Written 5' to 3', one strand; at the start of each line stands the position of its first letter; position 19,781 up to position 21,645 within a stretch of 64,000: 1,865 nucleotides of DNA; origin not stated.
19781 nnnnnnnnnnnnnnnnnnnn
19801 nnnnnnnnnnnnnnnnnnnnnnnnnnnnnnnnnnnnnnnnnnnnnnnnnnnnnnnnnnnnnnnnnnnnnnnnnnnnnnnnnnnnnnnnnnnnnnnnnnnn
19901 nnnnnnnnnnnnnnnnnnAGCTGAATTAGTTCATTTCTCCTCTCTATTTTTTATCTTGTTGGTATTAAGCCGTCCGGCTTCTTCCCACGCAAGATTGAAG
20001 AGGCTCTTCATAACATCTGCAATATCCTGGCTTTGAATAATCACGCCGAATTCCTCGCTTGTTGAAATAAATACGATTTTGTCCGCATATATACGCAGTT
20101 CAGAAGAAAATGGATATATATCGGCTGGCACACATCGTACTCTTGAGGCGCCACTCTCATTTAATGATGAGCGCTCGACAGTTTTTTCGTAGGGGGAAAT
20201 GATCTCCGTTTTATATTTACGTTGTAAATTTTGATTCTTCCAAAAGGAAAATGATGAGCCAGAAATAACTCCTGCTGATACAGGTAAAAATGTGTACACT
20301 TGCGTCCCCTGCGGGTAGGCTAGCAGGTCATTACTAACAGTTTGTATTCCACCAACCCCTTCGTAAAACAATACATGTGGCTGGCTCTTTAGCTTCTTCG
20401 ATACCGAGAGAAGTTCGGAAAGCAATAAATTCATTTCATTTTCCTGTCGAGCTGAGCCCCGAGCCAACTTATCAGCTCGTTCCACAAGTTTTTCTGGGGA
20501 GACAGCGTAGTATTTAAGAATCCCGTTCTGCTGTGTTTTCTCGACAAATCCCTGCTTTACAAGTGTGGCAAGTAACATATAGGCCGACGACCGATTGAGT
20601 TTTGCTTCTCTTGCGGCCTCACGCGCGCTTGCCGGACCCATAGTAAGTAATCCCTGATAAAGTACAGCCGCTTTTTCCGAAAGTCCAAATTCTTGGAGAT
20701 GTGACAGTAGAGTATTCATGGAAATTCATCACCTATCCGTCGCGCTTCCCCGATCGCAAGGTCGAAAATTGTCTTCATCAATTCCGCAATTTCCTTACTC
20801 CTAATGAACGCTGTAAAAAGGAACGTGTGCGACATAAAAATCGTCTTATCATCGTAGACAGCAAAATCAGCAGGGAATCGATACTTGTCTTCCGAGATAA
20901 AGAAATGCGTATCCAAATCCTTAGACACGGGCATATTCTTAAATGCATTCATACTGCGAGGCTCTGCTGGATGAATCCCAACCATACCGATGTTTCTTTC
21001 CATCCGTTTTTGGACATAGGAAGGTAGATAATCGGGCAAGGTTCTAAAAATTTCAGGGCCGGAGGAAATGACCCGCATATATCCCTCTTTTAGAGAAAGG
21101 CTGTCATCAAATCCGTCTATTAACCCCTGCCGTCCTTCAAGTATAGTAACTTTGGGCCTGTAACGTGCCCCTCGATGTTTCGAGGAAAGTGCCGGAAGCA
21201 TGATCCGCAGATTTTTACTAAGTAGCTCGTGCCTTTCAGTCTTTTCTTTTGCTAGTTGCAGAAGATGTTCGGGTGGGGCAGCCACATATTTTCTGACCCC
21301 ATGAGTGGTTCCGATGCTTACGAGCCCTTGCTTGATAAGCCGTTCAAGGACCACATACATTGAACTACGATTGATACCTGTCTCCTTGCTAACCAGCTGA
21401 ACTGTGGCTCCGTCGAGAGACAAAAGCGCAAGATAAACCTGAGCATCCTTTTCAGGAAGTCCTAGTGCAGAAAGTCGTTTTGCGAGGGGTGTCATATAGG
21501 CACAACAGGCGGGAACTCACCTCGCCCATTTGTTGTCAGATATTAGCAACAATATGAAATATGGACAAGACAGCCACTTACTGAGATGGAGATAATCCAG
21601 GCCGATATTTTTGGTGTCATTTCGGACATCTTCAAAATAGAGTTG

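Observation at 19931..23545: AT-rich patch: two paralogous TrmB-like regulators opposite an operon of Zn-ribbon protein, GTP-cyclohydrolase-II-like enzyme and cytidylate-kinase-like P-loop kinase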

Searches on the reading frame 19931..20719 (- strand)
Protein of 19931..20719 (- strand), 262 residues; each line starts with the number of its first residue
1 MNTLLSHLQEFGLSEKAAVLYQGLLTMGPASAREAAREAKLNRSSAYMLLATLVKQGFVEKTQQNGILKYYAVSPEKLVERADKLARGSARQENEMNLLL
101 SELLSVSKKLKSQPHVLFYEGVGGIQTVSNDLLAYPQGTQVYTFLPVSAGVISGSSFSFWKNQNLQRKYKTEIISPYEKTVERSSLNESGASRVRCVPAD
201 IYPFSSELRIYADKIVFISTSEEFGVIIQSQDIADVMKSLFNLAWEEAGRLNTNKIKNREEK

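Call 3: search_protein_families(library=pfam, proteins=[window:19931-20719:-], max_evalue=0.01)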
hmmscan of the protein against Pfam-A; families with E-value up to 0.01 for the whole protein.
window:19931-20719:- (262 aa): 5 families
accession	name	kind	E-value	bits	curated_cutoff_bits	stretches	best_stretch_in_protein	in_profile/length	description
PF01978.25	TrmB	-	1.1e-13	51.2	25.6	1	8-76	1-68/68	Sugar-specific transcriptional regulator TrmB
PF09339.16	HTH_IclR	-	1.7e-07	31.3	22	1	27-61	16-50/52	IclR helix-turn-helix domain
PF24033.1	DUF7342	-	0.00068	20.1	31.6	1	28-93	16-81/150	Family of unknown function (DUF7342)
PF12802.13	MarR_2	-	0.0019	18.7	27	1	27-63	17-54/61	MarR family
PF03551.20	PadR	-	0.0098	16.3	27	0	39-73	27-65/75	Transcriptional regulator PadR-like family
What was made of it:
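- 19931..20719 (-): TrmB-family HTH regulator 1 (262 aa), distal gene of the regulator pair. PF01978 E 1.1e-13 (call 3).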

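Call 4: search_protein_families(library=ncbifam, proteins=[window:19931-20719:-], max_evalue=0.01)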
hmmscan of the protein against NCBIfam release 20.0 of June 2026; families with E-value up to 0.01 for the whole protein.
window:19931-20719:- (262 aa): 4 families
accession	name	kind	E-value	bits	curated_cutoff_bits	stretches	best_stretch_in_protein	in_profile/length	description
NF047390.1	TransRegTrmBL1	equivalog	2.7e-07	29.9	650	1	3-82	5-83/341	HTH-type sugar sensing transcriptional regulator TrmBL1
NF053606.1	Sta1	subfamily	2.3e-05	24.4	80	1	11-80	16-91/100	Sta1 family transcriptional regulator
NF040851.1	tran_reg_TrmB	equivalog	0.0018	17.5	600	1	4-76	7-78/338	HTH-type sugar-sensing transcriptional regulator TrmB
NF040939.2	trans_reg_lrs14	equivalog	0.0022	18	90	1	11-65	17-72/103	Lrs14 family HTH-type transcriptional regulator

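Call 5: search_protein_families(library=padloc, proteins=[window:19931-20719:-], max_evalue=0.01)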
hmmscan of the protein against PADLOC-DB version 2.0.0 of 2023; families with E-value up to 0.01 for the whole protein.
window:19931-20719:- (262 aa): 2 families
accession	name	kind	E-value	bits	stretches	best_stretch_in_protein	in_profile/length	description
PDLC01438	Csa3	-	0.00023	19.3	1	15-95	149-223/305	"CAS-I,CAS-II,CAS-III,CAS-IV,CAS-V,CAS-VI; associated_signaling"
PDLC01858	CARF3--CARF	-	0.0017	16.3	1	5-65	134-193/204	-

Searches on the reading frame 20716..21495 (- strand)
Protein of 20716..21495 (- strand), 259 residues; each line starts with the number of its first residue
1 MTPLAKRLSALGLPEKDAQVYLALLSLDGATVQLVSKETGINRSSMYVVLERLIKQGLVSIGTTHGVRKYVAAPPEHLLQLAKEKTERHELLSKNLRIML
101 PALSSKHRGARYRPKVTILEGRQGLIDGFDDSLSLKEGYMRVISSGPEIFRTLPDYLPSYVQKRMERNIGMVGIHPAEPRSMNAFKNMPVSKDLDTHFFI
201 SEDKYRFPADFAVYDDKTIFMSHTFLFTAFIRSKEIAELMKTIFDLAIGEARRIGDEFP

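Call 3: search_protein_families(library=pfam, proteins=[window:20716-21495:-], max_evalue=0.01)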
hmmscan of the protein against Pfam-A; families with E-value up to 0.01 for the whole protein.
window:20716-21495:- (259 aa): 4 families
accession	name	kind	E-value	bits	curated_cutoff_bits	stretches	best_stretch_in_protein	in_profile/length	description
PF01978.25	TrmB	-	8.6e-16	58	25.6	1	8-76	1-68/68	Sugar-specific transcriptional regulator TrmB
PF12802.13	MarR_2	-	0.00072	20.1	27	1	13-60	3-51/61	MarR family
PF13730.12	HTH_36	-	0.0086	16.3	25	0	12-59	2-55/55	Helix-turn-helix domain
PF05584.17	Sulfolobus_pRN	-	0.0089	16.5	20.8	0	21-60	10-49/72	Sulfolobus plasmid regulatory protein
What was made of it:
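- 20716..21495 (-): TrmB-family HTH regulator 2 (259 aa), divergent from the cassette. PF01978 E 8.6e-16 (call 3).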

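Call 4: search_protein_families(library=ncbifam, proteins=[window:20716-21495:-], max_evalue=0.01)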
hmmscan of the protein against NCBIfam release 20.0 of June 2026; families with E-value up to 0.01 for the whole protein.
window:20716-21495:- (259 aa): 5 families
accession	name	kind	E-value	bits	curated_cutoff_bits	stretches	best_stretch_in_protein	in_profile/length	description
NF047390.1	TransRegTrmBL1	equivalog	5.9e-06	25.5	650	1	6-87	8-89/341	HTH-type sugar sensing transcriptional regulator TrmBL1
NF053606.1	Sta1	subfamily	0.00075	19.6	80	1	12-60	17-65/100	Sta1 family transcriptional regulator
NF053660.1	ORF80_fam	equivalog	0.0027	17.5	95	1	23-60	9-47/70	ORF80 family leucine zipper DNA-binding protein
TIGR04472.1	reg_rSAM_mob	hypoth_equivalog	0.0039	17.2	240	1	20-63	36-79/141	radical SAM mobile pair system MarR family transcriptional regulator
NF040939.2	trans_reg_lrs14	equivalog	0.008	16.2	90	0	12-60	18-67/103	Lrs14 family HTH-type transcriptional regulator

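Call 5: search_protein_families(library=padloc, proteins=[window:20716-21495:-], max_evalue=0.01)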
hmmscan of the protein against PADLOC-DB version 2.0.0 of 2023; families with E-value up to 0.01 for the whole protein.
window:20716-21495:- (259 aa): 3 families
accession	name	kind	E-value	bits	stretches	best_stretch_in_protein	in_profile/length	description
PDLC01858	CARF3--CARF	-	4.1e-05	21.6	1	7-72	136-196/204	-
PDLC01044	Csa3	-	0.00046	18.1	1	12-66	133-183/194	Type I-A associated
PDLC01438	Csa3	-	0.0031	15.6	1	19-96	152-224/305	"CAS-I,CAS-II,CAS-III,CAS-IV,CAS-V,CAS-VI; associated_signaling"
